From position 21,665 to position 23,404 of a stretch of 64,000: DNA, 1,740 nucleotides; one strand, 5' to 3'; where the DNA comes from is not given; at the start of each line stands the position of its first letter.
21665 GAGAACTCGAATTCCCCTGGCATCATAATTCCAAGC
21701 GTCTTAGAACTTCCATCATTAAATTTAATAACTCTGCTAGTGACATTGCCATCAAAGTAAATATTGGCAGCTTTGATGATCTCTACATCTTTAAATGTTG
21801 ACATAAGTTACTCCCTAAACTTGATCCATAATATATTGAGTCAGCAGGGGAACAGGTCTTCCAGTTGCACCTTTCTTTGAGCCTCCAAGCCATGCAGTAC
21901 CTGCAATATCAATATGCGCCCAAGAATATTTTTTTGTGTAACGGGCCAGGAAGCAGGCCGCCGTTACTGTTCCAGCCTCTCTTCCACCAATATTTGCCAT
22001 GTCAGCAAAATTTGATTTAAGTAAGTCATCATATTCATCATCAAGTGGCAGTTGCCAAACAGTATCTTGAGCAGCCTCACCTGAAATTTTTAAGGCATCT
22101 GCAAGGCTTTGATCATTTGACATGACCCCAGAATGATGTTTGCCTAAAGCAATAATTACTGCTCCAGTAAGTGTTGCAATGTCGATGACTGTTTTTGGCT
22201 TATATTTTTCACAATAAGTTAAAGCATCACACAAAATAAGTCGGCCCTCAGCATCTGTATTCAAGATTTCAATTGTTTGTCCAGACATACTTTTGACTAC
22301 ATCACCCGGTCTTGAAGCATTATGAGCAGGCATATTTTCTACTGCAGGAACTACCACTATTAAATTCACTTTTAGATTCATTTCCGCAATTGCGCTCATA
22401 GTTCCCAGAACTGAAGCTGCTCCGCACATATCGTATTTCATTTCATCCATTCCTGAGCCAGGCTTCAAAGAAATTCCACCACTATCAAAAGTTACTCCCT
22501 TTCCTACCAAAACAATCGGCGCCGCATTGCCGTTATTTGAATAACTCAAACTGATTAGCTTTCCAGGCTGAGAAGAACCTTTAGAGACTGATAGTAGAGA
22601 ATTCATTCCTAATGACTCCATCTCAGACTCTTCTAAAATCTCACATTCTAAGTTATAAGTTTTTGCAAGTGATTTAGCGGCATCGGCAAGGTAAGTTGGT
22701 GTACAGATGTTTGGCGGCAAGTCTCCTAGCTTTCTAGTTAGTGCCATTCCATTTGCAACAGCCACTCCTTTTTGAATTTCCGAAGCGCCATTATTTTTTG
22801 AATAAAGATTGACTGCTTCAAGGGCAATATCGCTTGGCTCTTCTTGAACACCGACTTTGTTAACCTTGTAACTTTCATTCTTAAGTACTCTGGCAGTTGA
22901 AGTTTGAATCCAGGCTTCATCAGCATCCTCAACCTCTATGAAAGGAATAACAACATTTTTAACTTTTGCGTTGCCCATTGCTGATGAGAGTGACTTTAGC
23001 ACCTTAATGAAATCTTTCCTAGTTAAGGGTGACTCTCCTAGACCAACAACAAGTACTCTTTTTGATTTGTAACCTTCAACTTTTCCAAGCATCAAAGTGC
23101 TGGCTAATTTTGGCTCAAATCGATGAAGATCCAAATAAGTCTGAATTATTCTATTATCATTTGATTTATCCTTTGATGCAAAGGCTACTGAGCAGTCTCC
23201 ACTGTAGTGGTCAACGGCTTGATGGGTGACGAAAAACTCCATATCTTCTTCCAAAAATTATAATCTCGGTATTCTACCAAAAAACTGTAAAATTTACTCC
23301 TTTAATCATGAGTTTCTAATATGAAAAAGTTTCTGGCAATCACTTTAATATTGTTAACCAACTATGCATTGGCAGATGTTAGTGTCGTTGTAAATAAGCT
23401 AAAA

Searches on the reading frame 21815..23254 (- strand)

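Call 37: search_protein_families(library=pfam, proteins=[window:21815-23254:-], max_evalue=1e-8)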
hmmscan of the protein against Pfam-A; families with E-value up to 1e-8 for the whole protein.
window:21815-23254:- (479 aa): 2 families
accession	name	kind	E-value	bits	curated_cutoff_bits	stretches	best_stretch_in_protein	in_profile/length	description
PF00883.26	Peptidase_M17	-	9.2e-126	419.7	25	1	172-471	2-309/310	Cytosol aminopeptidase family, catalytic domain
PF02789.23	Peptidase_M17_N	-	7.9e-12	45.7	23.4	1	36-133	24-124/129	Cytosol aminopeptidase family, N-terminal domain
